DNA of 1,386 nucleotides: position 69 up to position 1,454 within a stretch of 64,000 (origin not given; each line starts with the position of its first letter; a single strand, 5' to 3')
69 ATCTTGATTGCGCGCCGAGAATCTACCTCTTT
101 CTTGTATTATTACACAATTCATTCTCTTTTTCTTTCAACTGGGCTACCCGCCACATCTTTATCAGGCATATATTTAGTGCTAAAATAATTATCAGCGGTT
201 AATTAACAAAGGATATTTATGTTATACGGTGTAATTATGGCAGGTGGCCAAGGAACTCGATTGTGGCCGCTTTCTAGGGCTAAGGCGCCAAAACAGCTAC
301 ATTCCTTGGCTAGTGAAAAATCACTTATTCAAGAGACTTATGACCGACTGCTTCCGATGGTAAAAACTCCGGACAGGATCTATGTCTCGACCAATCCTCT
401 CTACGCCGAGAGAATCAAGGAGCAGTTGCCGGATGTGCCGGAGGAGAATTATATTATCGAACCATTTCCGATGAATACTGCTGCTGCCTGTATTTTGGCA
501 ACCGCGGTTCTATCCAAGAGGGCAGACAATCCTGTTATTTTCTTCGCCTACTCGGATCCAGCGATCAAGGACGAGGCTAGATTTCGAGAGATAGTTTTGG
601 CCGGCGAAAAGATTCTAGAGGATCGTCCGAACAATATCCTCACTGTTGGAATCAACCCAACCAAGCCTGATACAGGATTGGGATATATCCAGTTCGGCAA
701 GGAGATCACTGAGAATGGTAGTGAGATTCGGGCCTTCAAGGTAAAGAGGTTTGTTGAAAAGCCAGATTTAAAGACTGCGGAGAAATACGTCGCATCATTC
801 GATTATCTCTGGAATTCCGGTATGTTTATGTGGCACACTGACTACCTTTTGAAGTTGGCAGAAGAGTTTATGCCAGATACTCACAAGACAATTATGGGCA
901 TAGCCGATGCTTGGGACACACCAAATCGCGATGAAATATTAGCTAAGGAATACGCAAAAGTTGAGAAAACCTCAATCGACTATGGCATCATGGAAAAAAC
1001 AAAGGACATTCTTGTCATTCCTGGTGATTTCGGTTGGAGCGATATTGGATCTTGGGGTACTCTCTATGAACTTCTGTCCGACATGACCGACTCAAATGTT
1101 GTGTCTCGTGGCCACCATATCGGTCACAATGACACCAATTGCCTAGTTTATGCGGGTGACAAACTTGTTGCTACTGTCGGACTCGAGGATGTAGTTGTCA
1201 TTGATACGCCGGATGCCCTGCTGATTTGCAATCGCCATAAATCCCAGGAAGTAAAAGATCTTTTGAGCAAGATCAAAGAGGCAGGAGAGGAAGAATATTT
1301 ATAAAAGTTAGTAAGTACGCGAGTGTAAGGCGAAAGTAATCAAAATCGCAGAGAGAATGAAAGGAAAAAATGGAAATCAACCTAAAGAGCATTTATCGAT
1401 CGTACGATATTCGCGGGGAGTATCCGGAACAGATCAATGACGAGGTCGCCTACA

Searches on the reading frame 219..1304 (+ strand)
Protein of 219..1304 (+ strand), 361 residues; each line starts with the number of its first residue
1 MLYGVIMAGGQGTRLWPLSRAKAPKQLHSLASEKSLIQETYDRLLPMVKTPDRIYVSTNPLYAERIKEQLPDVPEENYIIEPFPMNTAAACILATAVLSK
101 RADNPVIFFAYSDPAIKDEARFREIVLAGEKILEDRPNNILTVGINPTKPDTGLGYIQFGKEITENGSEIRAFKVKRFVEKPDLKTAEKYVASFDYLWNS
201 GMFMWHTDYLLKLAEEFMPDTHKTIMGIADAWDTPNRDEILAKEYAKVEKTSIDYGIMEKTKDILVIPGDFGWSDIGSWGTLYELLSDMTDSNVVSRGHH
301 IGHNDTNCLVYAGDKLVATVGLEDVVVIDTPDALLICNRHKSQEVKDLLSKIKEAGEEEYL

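Call 40: find_encoding_contigs(protein=window:219-1304:+, flank=10000, max_places=2)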
Protein window:219-1304:+ (361 aa): 4 contigs read that carry it; 2 places shown.
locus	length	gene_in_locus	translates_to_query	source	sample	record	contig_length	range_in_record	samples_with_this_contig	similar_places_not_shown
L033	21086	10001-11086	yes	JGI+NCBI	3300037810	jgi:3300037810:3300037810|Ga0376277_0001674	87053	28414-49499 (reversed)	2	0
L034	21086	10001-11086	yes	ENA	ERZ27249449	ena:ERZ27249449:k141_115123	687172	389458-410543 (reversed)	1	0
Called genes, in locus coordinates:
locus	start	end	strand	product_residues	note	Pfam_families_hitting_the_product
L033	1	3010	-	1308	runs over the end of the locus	PF00041:fn3 (faint), PF11974:bMG3 (faint)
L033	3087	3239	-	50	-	-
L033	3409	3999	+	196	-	-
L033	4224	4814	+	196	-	-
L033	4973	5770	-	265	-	-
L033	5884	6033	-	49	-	-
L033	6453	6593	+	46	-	-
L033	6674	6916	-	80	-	PF01476:LysM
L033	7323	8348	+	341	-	PF00224:PK, PF03328:HpcH_HpaI (faint)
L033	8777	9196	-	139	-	-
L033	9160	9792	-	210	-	PF04542:Sigma70_r2, PF08281:Sigma70_r4_2, PF04545:Sigma70_r4 (weak)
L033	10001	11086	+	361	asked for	PF00483:NTP_transferase, PF12804:NTP_transf_3 (faint), PF22640:ManC_GMP_beta-helix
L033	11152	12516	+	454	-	PF02878:PGM_PMM_I, PF02879:PGM_PMM_II, PF02880:PGM_PMM_III, PF00408:PGM_PMM_IV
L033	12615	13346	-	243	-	-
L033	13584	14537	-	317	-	PF01565:FAD_binding_4, PF02873:MurB_C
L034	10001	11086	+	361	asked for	PF00483:NTP_transferase, PF12804:NTP_transf_3 (faint), PF22640:ManC_GMP_beta-helix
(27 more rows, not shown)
